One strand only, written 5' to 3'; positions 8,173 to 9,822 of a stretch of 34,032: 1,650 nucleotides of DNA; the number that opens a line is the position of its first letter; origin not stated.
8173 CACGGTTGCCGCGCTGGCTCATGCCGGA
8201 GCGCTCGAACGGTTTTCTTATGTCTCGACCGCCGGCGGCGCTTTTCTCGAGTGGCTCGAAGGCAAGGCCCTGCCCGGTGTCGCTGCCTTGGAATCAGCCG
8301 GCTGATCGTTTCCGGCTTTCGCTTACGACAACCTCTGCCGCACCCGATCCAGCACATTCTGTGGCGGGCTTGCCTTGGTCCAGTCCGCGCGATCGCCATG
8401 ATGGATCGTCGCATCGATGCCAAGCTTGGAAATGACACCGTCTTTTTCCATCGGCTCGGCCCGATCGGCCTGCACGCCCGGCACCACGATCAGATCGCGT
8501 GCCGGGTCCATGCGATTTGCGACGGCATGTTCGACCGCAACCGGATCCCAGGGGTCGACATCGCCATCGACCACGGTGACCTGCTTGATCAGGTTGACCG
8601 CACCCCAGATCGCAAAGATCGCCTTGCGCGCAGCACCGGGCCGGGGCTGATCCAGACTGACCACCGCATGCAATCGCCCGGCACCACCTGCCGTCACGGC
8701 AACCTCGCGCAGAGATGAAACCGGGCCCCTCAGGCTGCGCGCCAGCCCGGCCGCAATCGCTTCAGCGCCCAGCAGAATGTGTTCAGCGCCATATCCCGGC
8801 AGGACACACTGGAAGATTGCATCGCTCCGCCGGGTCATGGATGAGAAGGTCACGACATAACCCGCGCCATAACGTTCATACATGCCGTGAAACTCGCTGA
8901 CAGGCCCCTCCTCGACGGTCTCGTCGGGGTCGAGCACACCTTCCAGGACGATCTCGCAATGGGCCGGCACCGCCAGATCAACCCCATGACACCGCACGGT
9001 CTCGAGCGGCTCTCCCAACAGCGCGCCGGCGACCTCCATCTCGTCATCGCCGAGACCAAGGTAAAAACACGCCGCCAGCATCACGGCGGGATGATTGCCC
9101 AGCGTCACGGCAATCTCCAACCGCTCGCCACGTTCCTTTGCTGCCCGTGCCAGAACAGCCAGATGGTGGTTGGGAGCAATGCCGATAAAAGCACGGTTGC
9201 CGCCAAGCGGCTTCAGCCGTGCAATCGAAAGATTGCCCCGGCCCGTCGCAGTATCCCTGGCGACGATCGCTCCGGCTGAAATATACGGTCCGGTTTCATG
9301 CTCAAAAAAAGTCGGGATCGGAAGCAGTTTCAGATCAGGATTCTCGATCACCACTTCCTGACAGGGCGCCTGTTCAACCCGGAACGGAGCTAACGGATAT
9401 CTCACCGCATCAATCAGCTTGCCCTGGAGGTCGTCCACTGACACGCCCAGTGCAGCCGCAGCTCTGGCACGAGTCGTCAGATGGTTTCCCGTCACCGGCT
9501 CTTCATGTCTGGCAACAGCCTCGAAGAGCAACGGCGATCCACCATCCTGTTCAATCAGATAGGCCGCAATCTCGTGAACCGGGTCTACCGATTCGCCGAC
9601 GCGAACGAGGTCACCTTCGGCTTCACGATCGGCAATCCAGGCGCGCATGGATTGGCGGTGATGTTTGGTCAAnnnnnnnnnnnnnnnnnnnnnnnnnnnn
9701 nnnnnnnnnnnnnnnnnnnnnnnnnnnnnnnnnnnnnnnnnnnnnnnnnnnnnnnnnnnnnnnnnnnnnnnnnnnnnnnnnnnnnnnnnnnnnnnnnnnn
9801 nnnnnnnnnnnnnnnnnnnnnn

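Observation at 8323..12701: Accessory block splitting pgk | fba: unknown 341-aa protein, MIO-less aromatic-lyase homologue and UbiD-type decarboxylase, with no UbiX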

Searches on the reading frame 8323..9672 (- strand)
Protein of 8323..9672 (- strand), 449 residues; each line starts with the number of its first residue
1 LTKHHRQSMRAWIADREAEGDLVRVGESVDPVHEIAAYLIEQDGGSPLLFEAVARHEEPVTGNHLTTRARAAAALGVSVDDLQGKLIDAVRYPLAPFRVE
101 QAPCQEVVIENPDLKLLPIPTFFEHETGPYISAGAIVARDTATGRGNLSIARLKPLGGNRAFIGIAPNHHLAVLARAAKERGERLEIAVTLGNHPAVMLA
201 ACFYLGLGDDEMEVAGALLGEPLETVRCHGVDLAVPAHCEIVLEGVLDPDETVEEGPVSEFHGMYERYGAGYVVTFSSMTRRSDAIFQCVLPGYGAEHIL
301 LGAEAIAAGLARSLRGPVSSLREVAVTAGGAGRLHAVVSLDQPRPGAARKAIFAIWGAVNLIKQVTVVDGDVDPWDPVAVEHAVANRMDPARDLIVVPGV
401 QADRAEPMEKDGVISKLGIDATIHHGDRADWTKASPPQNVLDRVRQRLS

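Call 3: search_protein_families(library=pfam, proteins=[window:8323-9672:-], max_evalue=0.01)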
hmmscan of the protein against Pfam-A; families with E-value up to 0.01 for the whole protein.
window:8323-9672:- (449 aa): 3 families
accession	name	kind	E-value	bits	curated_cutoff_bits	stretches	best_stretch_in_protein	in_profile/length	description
PF01977.22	UbiD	-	5.3e-59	199.3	23.3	1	100-294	6-205/206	3-octaprenyl-4-hydroxybenzoate carboxy-lyase Rift-related domain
PF20696.2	UbiD_C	-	1.4e-25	90.2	24.2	1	309-421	11-127/127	3-octaprenyl-4-hydroxybenzoate carboxy-lyase C-terminal domain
PF20695.2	UbiD_N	-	3.3e-13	49.9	24.3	1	13-89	1-77/78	3-octaprenyl-4-hydroxybenzoate carboxy-lyase N-terminal domain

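Call 4: search_protein_families(library=ncbifam, proteins=[window:8323-9672:-], max_evalue=0.01)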
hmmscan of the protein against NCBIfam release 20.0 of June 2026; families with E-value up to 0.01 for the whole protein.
window:8323-9672:- (449 aa): 7 families
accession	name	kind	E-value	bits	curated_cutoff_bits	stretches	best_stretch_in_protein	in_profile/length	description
TIGR00148.1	TIGR00148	subfamily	1.3e-86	291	244.85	1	9-422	1-436/438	UbiD family decarboxylase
NF041204.1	VdcC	exception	5.1e-63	213.1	650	1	7-425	2-439/467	non-oxidative hydroxyarylic acid decarboxylases subunit C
TIGR03701.1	mena_SCO4490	equivalog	1.9e-49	168.6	495.9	2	94-400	107-417/433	menaquinone biosynthesis decarboxylase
NF008175.0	PRK10922.1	equivalog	1.3e-45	155.9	788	2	98-427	124-461/497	4-hydroxy-3-polyprenylbenzoate decarboxylase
TIGR02724.1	phenyl_P_beta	equivalog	1.2e-29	103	468.95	1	13-445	7-463/472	phenylphosphate carboxylase subunit beta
NF041219.1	BagN_FevL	exception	1.3e-29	103.1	1000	1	69-295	91-328/502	bagremycin/ferroverdin biosynthesis UbiD family decarboxylase BagN/FevL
TIGR02723.1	phenyl_P_alpha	equivalog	5.4e-21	74.8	564.6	1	60-396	64-412/485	phenylphosphate carboxylase subunit alpha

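Call 33: search_solved_structures(query=window:8323-9672:-, max_evalue=1e-10, show_alignments=2)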
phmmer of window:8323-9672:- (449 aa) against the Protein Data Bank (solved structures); distinct sequences matched with E-value up to 1e-10: 40.
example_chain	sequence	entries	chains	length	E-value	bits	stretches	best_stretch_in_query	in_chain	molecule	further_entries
6h6v_A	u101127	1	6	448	7.5e-82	278.9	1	7-424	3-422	3-polyprenyl-4-hydroxybenzoate decarboxylase and related decarboxylases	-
6h6x_B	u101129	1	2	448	1.6e-81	277.8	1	7-424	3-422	3-polyprenyl-4-hydroxybenzoate decarboxylase and related decarboxylases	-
7p9q_A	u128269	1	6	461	1.7e-42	149.2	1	9-422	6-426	AnInD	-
2idb_A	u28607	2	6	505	1.5e-39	139.4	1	97-424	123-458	3-octaprenyl-4-hydroxybenzoate carboxy-lyase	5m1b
5m1c_A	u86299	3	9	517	1.7e-39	139.3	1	97-424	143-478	3-octaprenyl-4-hydroxybenzoate carboxy-lyase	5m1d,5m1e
6da6_A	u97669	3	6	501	1.6e-33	119.6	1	8-399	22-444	UbiD-like decarboxylase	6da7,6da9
5ny5_A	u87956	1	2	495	8.9e-31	110.5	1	60-410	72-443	3,4-dihydroxybenzoate decarboxylase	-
5o3n_A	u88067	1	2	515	1e-30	110.4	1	60-410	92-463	3,4-dihydroxybenzoate decarboxylase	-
5o3m_A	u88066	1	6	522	1e-30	110.3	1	56-409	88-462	Protocatechuate decarboxylase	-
7ae4_A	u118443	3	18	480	1.7e-28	103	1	8-423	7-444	Phenolic acid decarboxylase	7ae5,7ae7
7pda_A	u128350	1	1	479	1.4e-27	100.1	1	43-413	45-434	UbiD family decarboxylase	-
9gqr_A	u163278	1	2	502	1.9e-24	89.7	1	17-307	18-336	decarboxylase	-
7abo_C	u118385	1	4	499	4.4e-24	88.5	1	82-401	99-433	UbiD-like decarboxylase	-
7abn_D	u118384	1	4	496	1.1e-23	87.2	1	82-401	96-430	UbiD-like decarboxylase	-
4ip2_A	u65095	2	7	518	1.3e-23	87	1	82-401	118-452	Aromatic Acid Decarboxylase | PA0254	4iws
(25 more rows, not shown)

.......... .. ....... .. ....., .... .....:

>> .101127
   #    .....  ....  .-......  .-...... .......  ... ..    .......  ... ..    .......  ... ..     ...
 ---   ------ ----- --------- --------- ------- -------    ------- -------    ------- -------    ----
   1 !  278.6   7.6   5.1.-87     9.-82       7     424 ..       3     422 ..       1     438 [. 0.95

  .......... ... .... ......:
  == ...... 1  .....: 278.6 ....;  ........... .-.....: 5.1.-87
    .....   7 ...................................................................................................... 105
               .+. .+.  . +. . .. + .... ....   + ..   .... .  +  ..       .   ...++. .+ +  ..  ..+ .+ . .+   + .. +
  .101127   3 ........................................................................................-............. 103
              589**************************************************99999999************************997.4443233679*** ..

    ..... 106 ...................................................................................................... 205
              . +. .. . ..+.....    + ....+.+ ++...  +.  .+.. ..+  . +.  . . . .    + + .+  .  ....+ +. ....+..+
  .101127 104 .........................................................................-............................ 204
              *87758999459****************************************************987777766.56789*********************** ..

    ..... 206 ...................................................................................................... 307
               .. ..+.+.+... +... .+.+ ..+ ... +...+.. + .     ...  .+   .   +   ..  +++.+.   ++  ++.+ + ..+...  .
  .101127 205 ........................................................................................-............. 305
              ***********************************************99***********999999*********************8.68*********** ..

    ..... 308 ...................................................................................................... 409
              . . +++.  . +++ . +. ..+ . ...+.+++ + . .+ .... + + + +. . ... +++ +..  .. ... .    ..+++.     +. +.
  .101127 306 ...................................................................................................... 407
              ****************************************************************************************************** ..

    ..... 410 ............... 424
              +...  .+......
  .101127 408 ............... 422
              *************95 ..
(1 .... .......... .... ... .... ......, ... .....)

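Call 38: find_homologous_proteins(query=window:8323-9672:-, max_evalue=1e-20)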
Query window:8323-9672:- (449 aa): 1424 proteins with E <= 1e-20 among 8000 candidates; the best 120 are listed.
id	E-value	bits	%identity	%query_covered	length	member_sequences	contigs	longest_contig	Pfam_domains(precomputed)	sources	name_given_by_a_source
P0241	8.1e-297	1002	100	100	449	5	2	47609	PF20696.3,PF01977.23,PF20695.3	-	-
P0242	1.3e-222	758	78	100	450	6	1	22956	PF20696.3,PF01977.23,PF20695.3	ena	-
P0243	2.2e-220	750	76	100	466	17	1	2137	PF20696.3,PF01977.23,PF20695.3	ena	-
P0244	1.7e-219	747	76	100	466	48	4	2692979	PF20696.3,PF01977.23,PF20695.3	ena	-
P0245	2.5e-217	740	76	100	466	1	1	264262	PF20696.3,PF01977.23,PF20695.3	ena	-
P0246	3.3e-217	740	76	100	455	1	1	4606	PF20696.3,PF01977.23,PF20695.3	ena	-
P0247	4.5e-217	739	76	100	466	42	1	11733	PF20696.3,PF01977.23,PF20695.3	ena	-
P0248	1.1e-216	738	76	100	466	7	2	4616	PF20696.3,PF01977.23,PF20695.3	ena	-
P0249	4.7e-215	733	76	100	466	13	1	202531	PF20696.3,PF01977.23,PF20695.3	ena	-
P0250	2.8e-214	730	76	100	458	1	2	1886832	PF20696.3,PF01977.23,PF20695.3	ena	-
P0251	4.6e-213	726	76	98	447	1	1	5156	PF20696.3,PF01977.23,PF20695.3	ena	-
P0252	1.3e-212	725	74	100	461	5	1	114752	PF20696.3,PF01977.23,PF20695.3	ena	-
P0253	6.2e-212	722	74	100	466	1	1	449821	PF20696.3,PF01977.23,PF20695.3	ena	-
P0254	1.1e-211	722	73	99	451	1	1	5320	PF20696.3,PF01977.23,PF20695.3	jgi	-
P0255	6.6e-211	719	73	99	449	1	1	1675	PF20696.3,PF01977.23,PF20695.3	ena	-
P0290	1.6e-171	589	63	99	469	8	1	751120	PF20696.3,PF01977.23,PF20695.3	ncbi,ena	-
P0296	1.1e-170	587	61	99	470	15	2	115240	PF20696.3,PF01977.23,PF20695.3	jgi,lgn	jgi:2,5-furandicarboxylate decarboxylase 1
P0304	3.5e-170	585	62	99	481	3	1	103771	PF20696.3,PF01977.23,PF20695.3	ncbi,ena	-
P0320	3.0e-169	582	61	99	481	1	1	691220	PF20696.3,PF01977.23,PF20695.3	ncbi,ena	-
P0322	6.1e-169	581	62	99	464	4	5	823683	PF20696.3,PF01977.23,PF20695.3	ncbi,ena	-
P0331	2.1e-168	579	62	98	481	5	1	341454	PF20696.3,PF01977.23,PF20695.3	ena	-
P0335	2.8e-168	579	63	98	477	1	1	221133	PF20696.3,PF01977.23,PF20695.3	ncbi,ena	-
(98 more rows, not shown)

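Call 39: find_encoding_contigs(protein=P0290, flank=8000, max_places=1)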
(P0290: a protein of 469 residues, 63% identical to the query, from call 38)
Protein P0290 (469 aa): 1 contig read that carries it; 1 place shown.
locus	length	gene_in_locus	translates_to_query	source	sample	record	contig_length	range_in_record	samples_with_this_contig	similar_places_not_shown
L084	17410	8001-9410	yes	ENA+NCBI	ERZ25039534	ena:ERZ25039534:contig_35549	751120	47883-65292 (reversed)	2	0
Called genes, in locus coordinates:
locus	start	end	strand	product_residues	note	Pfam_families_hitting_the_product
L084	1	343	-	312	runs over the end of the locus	PF00528:BPD_transp_1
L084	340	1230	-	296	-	PF00528:BPD_transp_1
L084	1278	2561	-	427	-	PF13416:SBP_bac_8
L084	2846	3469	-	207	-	PF13560:HTH_31, PF01381:HTH_3, PF12844:HTH_19 (weak), PF07883:Cupin_2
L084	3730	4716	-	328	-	PF00248:Aldo_ket_red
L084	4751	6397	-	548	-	PF00732:GMC_oxred_N, PF00890:FAD_binding_2 (faint), PF05199:GMC_oxred_C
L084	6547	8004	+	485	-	PF00221:Lyase_aromatic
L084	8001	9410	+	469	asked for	PF20695:UbiD_N, PF01977:UbiD, PF20696:UbiD_C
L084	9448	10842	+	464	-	PF01979:Amidohydro_1, PF07969:Amidohydro_3 (weak)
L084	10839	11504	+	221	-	PF01177:Asp_Glu_race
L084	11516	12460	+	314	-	PF00795:CN_hydrolase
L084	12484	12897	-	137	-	-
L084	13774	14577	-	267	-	PF22029:PhyR_sigma2, PF08281:Sigma70_r4_2, PF22233:PhyR_sigma-like, PF00072:Response_reg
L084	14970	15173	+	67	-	PF18557:NepR (weak)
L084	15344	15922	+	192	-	PF04542:Sigma70_r2, PF22029:PhyR_sigma2, PF08281:Sigma70_r4_2, PF04545:Sigma70_r4 (weak)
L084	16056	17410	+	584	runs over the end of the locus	PF02743:dCache_1, PF07536:HWE_HK (faint), PF00672:HAMP, PF07568:HisKA_2, PF13581:HATPase_c_2, PF02518:HATPase_c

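Call 40: find_encoding_contigs(protein=P0320, flank=8000, max_places=1)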
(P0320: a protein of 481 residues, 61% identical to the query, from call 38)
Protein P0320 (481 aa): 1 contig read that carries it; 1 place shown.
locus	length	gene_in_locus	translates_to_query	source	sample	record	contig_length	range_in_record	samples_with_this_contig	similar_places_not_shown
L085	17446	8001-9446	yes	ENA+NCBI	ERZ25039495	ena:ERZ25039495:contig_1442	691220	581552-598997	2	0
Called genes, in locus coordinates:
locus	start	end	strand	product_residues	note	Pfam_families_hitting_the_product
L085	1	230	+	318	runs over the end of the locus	-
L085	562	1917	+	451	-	PF01979:Amidohydro_1, PF07969:Amidohydro_3 (faint)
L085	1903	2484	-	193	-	-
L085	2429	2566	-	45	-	-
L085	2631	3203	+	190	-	PF01546:Peptidase_M20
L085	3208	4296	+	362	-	PF06032:S-Me-THD_N, PF20906:S-Me-THD_C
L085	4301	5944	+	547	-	PF17391:Urocanase_N, PF01175:Urocanase, PF17392:Urocanase_C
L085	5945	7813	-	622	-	PF00126:HTH_1, PF03466:LysR_substrate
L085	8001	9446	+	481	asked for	PF20695:UbiD_N, PF01977:UbiD, PF20696:UbiD_C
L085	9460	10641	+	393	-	PF13433:Peripla_BP_5, PF13458:Peripla_BP_6, PF01094:ANF_receptor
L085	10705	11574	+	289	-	PF02653:BPD_transp_2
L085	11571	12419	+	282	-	PF02653:BPD_transp_2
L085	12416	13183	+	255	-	PF00005:ABC_tran, PF13304:AAA_21 (faint)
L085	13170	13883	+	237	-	PF00005:ABC_tran, PF13304:AAA_21 (faint)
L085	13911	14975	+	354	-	PF06032:S-Me-THD_N, PF20906:S-Me-THD_C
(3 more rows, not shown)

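Call 41: find_encoding_contigs(protein=P0322, flank=8000, max_places=1)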
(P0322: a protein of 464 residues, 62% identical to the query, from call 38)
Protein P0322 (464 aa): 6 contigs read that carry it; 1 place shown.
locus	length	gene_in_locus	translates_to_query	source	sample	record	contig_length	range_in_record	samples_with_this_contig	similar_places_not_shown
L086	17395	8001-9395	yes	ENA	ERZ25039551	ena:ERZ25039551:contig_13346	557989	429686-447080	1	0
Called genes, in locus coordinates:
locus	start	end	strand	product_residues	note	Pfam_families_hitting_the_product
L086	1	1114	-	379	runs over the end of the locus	PF11339:DUF3141, PF12697:Abhydrolase_6 (weak), PF00561:Abhydrolase_1, PF06850:PHB_depo_C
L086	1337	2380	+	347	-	PF08240:ADH_N, PF16912:Glu_dehyd_C (weak), PF00107:ADH_zinc_N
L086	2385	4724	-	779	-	PF00690:Cation_ATPase_N (weak), PF00122:E1-E2_ATPase, PF00702:Hydrolase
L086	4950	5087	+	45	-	-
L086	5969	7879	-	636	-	PF00126:HTH_1, PF03466:LysR_substrate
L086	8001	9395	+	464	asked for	PF20695:UbiD_N, PF01977:UbiD, PF20696:UbiD_C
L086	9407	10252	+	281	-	PF13433:Peripla_BP_5, PF13458:Peripla_BP_6, PF01094:ANF_receptor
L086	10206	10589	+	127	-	PF13433:Peripla_BP_5 (weak), PF13458:Peripla_BP_6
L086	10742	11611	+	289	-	PF02653:BPD_transp_2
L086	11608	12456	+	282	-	PF02653:BPD_transp_2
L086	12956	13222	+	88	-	PF12399:BCA_ABC_TP_C (weak)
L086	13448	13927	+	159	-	PF00005:ABC_tran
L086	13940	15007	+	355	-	PF06032:S-Me-THD_N, PF20906:S-Me-THD_C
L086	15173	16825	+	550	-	PF17391:Urocanase_N, PF01175:Urocanase, PF17392:Urocanase_C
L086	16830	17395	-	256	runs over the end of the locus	PF01209:Ubie_methyltran, PF05219:DREV (weak), PF05175:MTS (weak), PF13489:Methyltransf_23, PF13847:Methyltransf_31, PF08241:Methyltransf_11, PF08242:Methyltransf_12, PF13649:Methyltransf_25, +1 more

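Call 42: find_encoding_contigs(protein=P0335, flank=8000, max_places=1)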
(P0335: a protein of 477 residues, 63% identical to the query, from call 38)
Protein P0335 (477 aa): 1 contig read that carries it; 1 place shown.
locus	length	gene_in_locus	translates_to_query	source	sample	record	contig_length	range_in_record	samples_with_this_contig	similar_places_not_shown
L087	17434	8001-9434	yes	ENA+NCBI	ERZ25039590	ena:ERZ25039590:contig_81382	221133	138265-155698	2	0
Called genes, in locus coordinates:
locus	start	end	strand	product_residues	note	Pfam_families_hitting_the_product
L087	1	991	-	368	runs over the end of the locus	PF02771:Acyl-CoA_dh_N, PF02770:Acyl-CoA_dh_M, PF00441:Acyl-CoA_dh_1, PF08028:Acyl-CoA_dh_2 (weak)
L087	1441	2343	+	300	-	-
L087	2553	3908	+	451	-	PF01979:Amidohydro_1, PF07969:Amidohydro_3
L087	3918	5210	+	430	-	PF04389:Peptidase_M28, PF01546:Peptidase_M20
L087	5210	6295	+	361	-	PF06032:S-Me-THD_N, PF20906:S-Me-THD_C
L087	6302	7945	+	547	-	PF17391:Urocanase_N, PF01175:Urocanase, PF17392:Urocanase_C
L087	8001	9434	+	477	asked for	PF20695:UbiD_N, PF01977:UbiD, PF20696:UbiD_C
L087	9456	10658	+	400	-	PF13433:Peripla_BP_5, PF13458:Peripla_BP_6, PF01094:ANF_receptor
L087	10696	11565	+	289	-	PF02653:BPD_transp_2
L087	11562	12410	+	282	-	PF02653:BPD_transp_2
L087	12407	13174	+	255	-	PF00005:ABC_tran, PF12399:BCA_ABC_TP_C (weak)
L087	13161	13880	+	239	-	PF00005:ABC_tran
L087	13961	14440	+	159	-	-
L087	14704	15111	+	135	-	PF02441:Flavoprotein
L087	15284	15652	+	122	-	PF09523:DUF2390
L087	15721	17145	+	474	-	PF01977:UbiD, PF20696:UbiD_C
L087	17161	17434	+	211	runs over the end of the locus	-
